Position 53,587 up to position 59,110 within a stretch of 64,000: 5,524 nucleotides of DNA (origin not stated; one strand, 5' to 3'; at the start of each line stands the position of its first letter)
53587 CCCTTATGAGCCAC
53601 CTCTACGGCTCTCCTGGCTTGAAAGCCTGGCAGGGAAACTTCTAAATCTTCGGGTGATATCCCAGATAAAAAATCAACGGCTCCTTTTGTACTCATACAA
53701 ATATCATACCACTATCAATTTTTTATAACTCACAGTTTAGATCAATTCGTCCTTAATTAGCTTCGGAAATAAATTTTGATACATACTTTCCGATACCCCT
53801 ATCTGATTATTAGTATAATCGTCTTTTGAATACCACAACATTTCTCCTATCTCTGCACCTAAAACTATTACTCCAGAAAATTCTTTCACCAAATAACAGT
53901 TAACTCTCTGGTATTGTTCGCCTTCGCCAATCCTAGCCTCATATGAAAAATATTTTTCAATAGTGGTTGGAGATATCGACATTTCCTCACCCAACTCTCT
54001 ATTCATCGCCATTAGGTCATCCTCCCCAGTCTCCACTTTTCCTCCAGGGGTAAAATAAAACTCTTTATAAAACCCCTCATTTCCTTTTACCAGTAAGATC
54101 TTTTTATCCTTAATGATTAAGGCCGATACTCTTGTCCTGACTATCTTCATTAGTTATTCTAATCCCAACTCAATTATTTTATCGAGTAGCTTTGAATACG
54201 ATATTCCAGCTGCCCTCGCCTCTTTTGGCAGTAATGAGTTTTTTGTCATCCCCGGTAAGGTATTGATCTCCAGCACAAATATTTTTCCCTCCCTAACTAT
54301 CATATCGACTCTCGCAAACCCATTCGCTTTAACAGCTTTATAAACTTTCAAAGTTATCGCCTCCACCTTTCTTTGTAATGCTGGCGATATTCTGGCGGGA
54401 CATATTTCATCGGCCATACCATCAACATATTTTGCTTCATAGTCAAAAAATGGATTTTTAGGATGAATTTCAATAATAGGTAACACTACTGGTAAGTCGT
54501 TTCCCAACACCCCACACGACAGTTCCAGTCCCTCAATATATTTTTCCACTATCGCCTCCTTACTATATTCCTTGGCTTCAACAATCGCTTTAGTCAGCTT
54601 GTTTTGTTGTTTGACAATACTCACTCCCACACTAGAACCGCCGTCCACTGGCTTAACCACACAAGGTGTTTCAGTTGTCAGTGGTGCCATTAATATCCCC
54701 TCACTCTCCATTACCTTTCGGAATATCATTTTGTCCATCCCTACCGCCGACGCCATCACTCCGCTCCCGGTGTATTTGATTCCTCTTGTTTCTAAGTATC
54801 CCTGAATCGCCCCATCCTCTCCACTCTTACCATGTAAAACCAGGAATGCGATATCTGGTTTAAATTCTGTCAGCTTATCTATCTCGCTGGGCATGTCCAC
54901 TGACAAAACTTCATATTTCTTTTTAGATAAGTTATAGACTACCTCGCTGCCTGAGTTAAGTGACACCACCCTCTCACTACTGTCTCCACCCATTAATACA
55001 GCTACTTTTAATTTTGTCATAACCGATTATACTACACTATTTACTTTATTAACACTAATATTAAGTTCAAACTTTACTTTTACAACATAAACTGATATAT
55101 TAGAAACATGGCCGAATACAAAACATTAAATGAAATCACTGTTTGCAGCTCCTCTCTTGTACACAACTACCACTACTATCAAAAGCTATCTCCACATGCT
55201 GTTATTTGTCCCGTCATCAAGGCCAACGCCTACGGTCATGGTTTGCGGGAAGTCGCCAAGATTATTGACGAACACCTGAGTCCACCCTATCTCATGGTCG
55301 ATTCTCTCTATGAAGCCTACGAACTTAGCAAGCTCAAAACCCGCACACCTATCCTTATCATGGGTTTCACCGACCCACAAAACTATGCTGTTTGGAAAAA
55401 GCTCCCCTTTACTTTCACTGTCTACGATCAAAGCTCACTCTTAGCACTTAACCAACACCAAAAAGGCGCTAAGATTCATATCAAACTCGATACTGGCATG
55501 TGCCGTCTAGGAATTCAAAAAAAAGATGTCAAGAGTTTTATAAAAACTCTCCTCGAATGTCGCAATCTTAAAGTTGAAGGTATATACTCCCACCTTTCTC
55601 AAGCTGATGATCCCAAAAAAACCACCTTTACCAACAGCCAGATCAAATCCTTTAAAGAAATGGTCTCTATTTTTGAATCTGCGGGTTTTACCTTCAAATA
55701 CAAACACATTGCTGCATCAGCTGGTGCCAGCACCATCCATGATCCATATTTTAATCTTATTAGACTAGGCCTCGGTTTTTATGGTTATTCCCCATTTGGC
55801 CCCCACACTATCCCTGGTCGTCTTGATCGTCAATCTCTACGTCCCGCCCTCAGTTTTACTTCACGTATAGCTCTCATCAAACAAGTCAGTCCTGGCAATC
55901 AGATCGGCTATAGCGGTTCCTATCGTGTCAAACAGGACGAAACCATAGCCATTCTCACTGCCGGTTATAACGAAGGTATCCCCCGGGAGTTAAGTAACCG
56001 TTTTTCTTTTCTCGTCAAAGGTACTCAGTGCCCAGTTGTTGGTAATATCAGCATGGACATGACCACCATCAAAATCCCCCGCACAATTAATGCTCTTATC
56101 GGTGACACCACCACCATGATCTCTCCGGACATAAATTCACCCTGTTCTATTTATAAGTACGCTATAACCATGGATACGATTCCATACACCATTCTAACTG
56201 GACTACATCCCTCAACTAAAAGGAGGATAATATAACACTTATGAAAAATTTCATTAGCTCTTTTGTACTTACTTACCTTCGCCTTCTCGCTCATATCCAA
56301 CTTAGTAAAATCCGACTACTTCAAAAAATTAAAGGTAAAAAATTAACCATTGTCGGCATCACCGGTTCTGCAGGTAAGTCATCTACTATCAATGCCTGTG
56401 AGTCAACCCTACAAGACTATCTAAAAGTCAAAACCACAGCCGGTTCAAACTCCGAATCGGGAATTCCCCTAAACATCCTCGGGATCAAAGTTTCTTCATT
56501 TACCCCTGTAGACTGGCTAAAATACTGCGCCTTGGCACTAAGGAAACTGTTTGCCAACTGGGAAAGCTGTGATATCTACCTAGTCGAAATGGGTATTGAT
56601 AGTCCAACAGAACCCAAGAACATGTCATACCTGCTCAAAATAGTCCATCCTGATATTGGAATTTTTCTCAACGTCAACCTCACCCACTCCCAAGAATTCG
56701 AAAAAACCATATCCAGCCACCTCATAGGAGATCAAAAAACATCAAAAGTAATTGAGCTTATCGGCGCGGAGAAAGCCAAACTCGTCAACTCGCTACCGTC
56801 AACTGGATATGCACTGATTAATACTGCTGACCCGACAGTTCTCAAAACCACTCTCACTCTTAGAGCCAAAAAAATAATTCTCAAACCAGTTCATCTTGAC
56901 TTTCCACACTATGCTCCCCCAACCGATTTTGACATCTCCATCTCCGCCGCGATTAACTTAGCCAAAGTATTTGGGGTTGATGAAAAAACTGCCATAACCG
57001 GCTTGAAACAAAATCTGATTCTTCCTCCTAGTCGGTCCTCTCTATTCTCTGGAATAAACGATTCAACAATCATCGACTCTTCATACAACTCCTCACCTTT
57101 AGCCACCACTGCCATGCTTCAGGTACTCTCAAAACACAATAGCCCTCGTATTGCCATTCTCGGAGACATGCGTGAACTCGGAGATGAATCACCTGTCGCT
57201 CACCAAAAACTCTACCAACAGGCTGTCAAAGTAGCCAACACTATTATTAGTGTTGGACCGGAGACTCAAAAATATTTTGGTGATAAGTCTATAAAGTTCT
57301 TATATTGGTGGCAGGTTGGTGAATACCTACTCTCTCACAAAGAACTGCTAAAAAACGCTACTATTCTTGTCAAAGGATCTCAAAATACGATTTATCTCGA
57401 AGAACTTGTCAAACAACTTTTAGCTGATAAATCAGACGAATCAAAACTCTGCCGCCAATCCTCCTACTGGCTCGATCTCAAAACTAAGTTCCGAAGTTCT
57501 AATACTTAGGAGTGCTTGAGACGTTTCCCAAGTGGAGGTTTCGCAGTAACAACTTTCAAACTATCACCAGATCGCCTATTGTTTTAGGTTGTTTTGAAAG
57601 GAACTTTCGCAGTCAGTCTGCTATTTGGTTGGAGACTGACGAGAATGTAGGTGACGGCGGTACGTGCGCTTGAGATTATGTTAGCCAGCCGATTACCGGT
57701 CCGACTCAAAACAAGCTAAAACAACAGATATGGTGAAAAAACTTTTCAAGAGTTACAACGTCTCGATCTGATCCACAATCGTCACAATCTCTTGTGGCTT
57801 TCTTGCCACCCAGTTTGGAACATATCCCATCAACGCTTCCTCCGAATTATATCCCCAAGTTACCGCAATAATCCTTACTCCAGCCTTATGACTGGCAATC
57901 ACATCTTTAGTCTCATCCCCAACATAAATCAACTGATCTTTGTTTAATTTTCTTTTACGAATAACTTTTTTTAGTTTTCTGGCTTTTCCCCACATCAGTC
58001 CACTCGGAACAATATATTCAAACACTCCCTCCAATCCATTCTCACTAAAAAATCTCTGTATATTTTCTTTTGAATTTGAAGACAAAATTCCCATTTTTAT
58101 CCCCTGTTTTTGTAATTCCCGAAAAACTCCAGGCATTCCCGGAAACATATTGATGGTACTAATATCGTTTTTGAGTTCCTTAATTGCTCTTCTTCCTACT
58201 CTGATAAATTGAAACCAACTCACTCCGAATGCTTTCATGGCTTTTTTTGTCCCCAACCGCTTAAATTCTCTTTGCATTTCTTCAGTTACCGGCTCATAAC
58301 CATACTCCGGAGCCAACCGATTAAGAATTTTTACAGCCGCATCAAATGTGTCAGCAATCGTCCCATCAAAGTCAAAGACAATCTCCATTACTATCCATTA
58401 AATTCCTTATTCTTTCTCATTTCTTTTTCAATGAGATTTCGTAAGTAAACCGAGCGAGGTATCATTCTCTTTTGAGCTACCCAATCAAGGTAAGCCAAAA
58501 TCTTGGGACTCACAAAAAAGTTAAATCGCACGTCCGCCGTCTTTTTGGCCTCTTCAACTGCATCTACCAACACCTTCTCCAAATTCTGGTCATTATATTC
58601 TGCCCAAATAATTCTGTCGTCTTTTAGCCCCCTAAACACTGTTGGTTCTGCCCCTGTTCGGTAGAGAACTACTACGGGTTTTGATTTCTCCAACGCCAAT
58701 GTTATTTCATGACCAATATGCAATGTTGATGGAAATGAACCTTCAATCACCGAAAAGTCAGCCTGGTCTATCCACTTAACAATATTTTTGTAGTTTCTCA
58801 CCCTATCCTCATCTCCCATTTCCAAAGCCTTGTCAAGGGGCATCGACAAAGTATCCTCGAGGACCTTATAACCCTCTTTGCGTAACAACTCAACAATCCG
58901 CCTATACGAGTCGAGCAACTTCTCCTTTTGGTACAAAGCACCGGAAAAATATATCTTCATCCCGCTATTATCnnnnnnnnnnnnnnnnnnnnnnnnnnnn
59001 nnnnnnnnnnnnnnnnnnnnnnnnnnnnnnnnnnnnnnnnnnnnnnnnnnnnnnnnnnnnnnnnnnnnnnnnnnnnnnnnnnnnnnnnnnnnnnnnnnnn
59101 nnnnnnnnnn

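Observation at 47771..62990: About 15 kb of unrelated genes separates rplK-rplA from rplJ-rplL; a 358-aa unknown gene is bracketed by duplicated terminator hairpins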

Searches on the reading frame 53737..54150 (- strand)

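Call 5: search_protein_families(library=pfam, proteins=[window:53737-54150:-], max_evalue=0.01)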
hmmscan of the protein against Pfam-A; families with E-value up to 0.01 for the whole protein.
window:53737-54150:- (137 aa): 1 family
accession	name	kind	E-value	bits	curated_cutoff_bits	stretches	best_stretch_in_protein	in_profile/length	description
PF00293.34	NUDIX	-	1.3e-10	41.9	21.1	1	6-112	4-118/134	NUDIX domain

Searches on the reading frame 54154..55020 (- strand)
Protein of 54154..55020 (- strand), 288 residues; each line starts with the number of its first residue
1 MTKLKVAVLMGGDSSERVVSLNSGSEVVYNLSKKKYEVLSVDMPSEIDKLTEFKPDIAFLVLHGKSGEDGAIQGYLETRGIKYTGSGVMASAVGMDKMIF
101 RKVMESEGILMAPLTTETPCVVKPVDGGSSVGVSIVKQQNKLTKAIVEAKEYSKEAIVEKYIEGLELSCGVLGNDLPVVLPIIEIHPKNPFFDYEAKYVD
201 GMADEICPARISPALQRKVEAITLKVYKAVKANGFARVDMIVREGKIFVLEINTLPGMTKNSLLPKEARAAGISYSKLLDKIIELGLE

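Call 5: search_protein_families(library=pfam, proteins=[window:54154-55020:-], max_evalue=0.01)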
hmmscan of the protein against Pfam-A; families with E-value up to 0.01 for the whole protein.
window:54154-55020:- (288 aa): 7 families
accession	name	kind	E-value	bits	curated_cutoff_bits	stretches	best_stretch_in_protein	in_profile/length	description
PF07478.18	Dala_Dala_lig_C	-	2.9e-55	187.4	24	1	117-284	36-204/204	D-ala D-ala ligase C-terminus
PF01820.27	Dala_Dala_lig_N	-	1.1e-21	78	34.6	2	53-86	88-121/121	D-ala D-ala ligase N-terminus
PF02655.19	ATP-grasp_3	-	4.9e-12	46.7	23.2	1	113-254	27-155/160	ATP-grasp domain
PF13535.11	ATP-grasp_4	-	3.4e-10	40.2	27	1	117-255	2-151/160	ATP-grasp domain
PF02222.28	ATP-grasp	-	2e-08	34.6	27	1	100-252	13-159/179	ATP-grasp domain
PF08443.16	RimK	-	0.0003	20.9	21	1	116-261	39-172/188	RimK-like ATP-grasp domain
PF02786.22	CPSase_L_D2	-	0.00062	19.8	19.8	1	115-254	36-178/211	Carbamoyl-phosphate synthase L chain, ATP binding domain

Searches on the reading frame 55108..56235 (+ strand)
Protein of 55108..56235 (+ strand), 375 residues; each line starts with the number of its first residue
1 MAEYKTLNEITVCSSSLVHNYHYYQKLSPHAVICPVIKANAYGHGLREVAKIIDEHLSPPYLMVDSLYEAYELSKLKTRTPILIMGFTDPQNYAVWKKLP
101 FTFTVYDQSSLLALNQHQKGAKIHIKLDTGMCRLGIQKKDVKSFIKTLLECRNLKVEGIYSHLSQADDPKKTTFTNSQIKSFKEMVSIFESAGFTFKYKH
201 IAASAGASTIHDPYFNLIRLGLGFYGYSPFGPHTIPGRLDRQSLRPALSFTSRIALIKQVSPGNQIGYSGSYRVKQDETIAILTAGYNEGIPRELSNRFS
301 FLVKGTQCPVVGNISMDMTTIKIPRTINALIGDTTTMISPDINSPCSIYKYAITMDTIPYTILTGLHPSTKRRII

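Call 5: search_protein_families(library=pfam, proteins=[window:55108-56235:+], max_evalue=0.01)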
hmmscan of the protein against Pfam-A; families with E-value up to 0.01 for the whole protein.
window:55108-56235:+ (375 aa): 2 families
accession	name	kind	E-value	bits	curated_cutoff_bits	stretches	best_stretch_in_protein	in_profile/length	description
PF01168.26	Ala_racemase_N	-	1.3e-49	169.3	24.1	1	15-229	4-220/220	Alanine racemase, N-terminal domain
PF00842.27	Ala_racemase_C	-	1.2e-31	109.3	25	1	247-373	1-126/127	Alanine racemase, C-terminal domain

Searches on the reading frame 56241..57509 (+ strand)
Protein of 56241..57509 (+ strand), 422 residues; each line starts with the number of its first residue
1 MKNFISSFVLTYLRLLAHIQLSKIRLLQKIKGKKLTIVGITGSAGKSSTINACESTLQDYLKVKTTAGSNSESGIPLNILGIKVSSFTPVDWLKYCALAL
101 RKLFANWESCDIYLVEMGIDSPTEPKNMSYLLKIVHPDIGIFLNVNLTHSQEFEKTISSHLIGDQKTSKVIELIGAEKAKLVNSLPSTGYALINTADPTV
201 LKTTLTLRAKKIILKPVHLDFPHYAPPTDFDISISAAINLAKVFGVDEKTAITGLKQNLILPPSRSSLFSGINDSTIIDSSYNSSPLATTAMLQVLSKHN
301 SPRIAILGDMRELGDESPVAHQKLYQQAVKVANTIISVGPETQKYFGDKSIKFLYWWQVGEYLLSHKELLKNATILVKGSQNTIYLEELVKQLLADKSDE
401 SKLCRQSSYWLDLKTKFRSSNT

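Call 5: search_protein_families(library=pfam, proteins=[window:56241-57509:+], max_evalue=0.01)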
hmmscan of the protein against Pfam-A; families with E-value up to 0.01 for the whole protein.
window:56241-57509:+ (422 aa): 2 families
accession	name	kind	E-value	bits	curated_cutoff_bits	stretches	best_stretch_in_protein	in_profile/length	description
PF08245.18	Mur_ligase_M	-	1.3e-09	38.8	24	1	40-201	1-129/200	Mur ligase middle domain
PF02875.26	Mur_ligase_C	-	2.2e-07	32.2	28.4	1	265-341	2-78/127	Mur ligase, glutamate ligase domain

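Call 75: search_protein_families(library=ncbifam, proteins=[window:56241-57509:+], max_evalue=0.001)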
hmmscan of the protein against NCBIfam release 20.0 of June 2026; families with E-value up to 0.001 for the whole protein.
window:56241-57509:+ (422 aa): 6 families
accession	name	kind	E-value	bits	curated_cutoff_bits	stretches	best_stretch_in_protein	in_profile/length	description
TIGR01143.1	murF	subfamily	8.5e-41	140.3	288.6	2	108-393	124-418/418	UDP-N-acetylmuramoyl-tripeptide--D-alanyl-D-alanine ligase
NF008896.0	PRK11929.1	equivalog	1.8e-27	95.6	1023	2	236-398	796-961/965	bifunctional UDP-N-acetylmuramoyl-L-alanyl-D-glutamate--2,6-diaminopimelate ligase MurE/UDP-N-acetylmuramoyl-tripeptide--D-alanyl-D-alanine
NF008897.0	PRK11930.1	equivalog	3.5e-16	58.4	804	1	111-399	160-458/822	bifunctional UDP-N-acetylmuramoyl-tripeptide:D-alanyl-D-alanine ligase/alanine racemase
NF008041.0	PRK10773.1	equivalog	6.5e-14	51.5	551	1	236-393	289-447/453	UDP-N-acetylmuramoyl-tripeptide--D-alanyl-D-alanine ligase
NF010693.0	PRK14093.1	equivalog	1e-13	50.8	544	1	267-344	331-413/479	UDP-N-acetylmuramoylalanyl-D-glutamyl-2,6-diaminopimelate--D-alanyl-D-alanine ligase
TIGR01087.1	murD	equivalog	0.00077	18.6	211.95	0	24-72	94-140/441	UDP-N-acetylmuramoyl-L-alanine--D-glutamate ligase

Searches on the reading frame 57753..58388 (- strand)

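Call 5: search_protein_families(library=pfam, proteins=[window:57753-58388:-], max_evalue=0.01)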
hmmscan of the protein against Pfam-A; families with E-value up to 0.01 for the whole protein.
window:57753-58388:- (211 aa): 5 families
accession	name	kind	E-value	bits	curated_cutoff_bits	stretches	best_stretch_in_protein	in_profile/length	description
PF13419.12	HAD_2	-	6.3e-40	137.6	23.8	1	3-176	1-178/178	Haloacid dehalogenase-like hydrolase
PF00702.32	Hydrolase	-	6.2e-14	53.3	26.4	1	3-170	4-191/191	haloacid dehalogenase-like hydrolase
PF12710.13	HAD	-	1.3e-11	45.7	27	1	3-163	1-185/189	haloacid dehalogenase-like hydrolase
PF06888.18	Put_Phosphatase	-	4.1e-08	33.4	27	1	3-126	3-119/234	Putative Phosphatase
PF13242.12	Hydrolase_like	-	3.1e-05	24.2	22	1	140-195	11-69/75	HAD-hyrolase-like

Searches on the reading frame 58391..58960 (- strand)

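Call 5: search_protein_families(library=pfam, proteins=[window:58391-58960:-], max_evalue=0.01)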
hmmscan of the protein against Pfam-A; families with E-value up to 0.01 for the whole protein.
window:58391-58960:- (189 aa): 1 family
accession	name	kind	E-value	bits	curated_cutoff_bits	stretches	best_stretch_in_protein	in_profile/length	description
PF05014.21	Nuc_deoxyrib_tr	-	0.00049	20.7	28.8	1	3-102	1-99/117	Nucleoside 2-deoxyribosyltransferase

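Call 75: search_protein_families(library=ncbifam, proteins=[window:58391-58960:-], max_evalue=0.001)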
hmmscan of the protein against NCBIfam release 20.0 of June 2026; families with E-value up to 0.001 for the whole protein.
window:58391-58960:- (189 aa): 0 families
